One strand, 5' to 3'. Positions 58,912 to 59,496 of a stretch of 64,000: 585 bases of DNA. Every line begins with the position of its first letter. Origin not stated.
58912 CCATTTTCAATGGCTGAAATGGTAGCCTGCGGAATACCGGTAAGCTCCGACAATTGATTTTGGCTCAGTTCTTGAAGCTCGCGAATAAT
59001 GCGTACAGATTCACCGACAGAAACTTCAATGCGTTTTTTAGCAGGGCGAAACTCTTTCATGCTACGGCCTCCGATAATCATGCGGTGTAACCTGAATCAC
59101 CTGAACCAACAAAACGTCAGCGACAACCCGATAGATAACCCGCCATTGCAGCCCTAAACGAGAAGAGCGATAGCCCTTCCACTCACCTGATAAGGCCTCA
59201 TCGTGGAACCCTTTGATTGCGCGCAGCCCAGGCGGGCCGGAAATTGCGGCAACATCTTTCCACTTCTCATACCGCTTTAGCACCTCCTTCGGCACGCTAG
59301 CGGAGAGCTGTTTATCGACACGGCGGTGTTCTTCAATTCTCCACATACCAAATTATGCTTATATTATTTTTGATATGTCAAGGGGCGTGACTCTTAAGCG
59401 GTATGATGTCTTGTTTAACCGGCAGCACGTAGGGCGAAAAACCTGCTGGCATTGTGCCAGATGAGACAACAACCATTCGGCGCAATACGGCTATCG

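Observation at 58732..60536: RelE/HTH toxin-antitoxin cassette plus low-GC DUF2971-like gene inserted at the 3' end of amgK, bounded by a 38-bp direct repeat; murU partner absent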

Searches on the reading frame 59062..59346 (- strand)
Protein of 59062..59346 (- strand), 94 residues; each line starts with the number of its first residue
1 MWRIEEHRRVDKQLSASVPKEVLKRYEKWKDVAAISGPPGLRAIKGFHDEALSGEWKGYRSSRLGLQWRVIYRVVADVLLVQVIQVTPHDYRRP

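Call 6: search_protein_families(library=pfam, proteins=[window:59062-59346:-], max_evalue=0.01)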
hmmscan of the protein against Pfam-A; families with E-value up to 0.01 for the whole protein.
window:59062-59346:- (94 aa): 1 family
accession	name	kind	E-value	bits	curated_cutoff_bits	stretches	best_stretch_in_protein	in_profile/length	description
PF15738.11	YafQ_toxin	-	0.002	18.8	30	1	46-89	42-83/88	Bacterial toxin of type II toxin-antitoxin system, YafQ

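Call 8: search_protein_families(library=pfam, proteins=[window:59062-59346:-], max_evalue=10)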
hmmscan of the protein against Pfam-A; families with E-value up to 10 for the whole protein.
window:59062-59346:- (94 aa): 2 families
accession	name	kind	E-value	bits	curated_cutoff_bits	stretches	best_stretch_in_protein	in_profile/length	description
PF15738.11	YafQ_toxin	-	0.002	18.8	30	1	46-89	42-83/88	Bacterial toxin of type II toxin-antitoxin system, YafQ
PF05015.19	HigB-like_toxin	-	0.15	13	27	1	40-78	44-82/91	RelE-like toxin of type II toxin-antitoxin system HigB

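Call 9: search_protein_families(library=ncbifam, proteins=[window:59062-59346:-], max_evalue=0.1)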
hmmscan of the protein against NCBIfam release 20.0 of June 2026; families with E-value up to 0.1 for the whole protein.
window:59062-59346:- (94 aa): 3 families
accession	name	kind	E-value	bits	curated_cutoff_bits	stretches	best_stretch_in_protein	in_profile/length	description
TIGR02385.1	RelE_StbE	subfamily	4.2e-07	30.4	27.9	1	42-89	38-84/88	type II toxin-antitoxin system mRNA interferase toxin, RelE/StbE family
TIGR00053.1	TIGR00053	subfamily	0.00046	20.7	87.25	1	45-89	43-87/92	YafQ family addiction module toxin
TIGR02116.1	toxin_Txe_YoeB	equivalog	0.0041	17.3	51.8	1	50-87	42-77/80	Txe/YoeB family addiction module toxin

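Call 10: search_protein_families(library=padloc, proteins=[window:59062-59346:-], max_evalue=1)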
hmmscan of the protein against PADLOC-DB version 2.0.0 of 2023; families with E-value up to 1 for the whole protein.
window:59062-59346:- (94 aa): 0 families
